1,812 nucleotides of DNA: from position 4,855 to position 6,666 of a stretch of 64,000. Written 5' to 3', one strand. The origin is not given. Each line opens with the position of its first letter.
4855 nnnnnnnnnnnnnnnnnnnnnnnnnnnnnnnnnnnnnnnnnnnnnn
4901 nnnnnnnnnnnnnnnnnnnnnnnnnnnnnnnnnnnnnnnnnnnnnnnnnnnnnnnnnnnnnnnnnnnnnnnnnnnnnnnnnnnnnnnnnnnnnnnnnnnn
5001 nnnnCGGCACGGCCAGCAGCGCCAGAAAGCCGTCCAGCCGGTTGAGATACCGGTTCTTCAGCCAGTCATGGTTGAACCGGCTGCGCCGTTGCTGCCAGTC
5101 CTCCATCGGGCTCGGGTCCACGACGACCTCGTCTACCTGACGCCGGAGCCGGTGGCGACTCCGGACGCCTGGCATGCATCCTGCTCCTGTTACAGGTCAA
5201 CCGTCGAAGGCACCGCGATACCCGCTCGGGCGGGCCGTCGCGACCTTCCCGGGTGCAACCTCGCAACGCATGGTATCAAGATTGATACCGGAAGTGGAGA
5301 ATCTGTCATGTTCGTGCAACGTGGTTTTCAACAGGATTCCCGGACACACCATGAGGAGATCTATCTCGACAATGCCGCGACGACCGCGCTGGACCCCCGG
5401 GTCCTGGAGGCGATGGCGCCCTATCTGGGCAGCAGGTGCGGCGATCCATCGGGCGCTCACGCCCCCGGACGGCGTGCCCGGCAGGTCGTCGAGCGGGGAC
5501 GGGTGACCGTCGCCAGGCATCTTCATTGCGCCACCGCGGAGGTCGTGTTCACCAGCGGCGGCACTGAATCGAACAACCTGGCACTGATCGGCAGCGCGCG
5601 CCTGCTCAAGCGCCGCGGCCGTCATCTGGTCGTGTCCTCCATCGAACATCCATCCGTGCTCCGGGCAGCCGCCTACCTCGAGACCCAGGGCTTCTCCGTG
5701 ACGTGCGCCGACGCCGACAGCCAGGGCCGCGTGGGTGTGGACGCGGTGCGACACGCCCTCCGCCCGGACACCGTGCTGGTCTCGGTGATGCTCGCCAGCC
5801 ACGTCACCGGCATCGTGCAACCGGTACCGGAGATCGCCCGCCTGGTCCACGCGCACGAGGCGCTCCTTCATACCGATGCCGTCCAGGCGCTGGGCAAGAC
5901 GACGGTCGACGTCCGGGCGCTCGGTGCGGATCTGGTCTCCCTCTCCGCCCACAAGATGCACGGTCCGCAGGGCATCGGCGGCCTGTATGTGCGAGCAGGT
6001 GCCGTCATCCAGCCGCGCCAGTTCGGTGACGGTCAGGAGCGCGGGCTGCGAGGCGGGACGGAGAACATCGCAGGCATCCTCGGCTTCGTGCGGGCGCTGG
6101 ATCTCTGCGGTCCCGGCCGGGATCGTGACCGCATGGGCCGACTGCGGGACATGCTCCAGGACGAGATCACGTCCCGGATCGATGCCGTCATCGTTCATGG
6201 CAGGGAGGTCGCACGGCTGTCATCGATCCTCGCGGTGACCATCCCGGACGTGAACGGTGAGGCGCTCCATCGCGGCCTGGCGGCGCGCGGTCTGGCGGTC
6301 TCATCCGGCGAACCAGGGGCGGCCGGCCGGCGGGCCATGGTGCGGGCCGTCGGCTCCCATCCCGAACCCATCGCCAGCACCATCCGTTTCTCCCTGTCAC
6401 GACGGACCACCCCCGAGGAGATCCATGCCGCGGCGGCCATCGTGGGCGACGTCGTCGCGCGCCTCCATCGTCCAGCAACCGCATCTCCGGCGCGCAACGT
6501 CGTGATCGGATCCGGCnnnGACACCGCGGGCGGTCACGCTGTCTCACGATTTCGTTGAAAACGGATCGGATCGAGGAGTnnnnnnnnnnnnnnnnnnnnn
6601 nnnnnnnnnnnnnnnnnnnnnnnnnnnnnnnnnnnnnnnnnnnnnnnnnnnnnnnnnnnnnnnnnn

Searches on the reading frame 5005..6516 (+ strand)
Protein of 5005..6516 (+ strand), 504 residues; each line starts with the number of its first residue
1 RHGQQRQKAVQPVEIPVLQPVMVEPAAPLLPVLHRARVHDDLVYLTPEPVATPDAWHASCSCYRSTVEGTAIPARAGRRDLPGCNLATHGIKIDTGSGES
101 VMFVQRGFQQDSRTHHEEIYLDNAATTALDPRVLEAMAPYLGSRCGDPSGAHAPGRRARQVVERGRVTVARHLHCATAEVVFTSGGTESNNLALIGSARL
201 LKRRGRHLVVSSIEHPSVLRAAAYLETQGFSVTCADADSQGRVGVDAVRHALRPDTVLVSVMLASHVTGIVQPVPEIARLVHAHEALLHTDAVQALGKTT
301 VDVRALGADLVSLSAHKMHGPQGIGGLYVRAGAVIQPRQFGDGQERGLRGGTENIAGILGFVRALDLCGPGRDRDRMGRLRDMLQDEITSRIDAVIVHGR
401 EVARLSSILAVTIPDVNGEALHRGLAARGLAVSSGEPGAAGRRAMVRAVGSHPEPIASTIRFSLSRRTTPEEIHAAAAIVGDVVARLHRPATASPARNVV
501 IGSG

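Call 24: search_protein_families(library=pfam, proteins=[window:5005-6516:+], max_evalue=0.001)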
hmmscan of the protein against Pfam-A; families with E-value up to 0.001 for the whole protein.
window:5005-6516:+ (504 aa): 3 families
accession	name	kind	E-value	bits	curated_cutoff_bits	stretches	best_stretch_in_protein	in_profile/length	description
PF00266.25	Aminotran_5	-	9.8e-73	245.7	21.5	1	119-474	1-369/371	Aminotransferase class-V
PF01041.23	DegT_DnrJ_EryC1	-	7e-06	25.9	19.8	1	176-302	38-156/360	DegT/DnrJ/EryC1/StrS aminotransferase family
PF01212.27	Beta_elim_lyase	-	1.9e-05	24.6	27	1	178-318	48-200/288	Beta-eliminating lyase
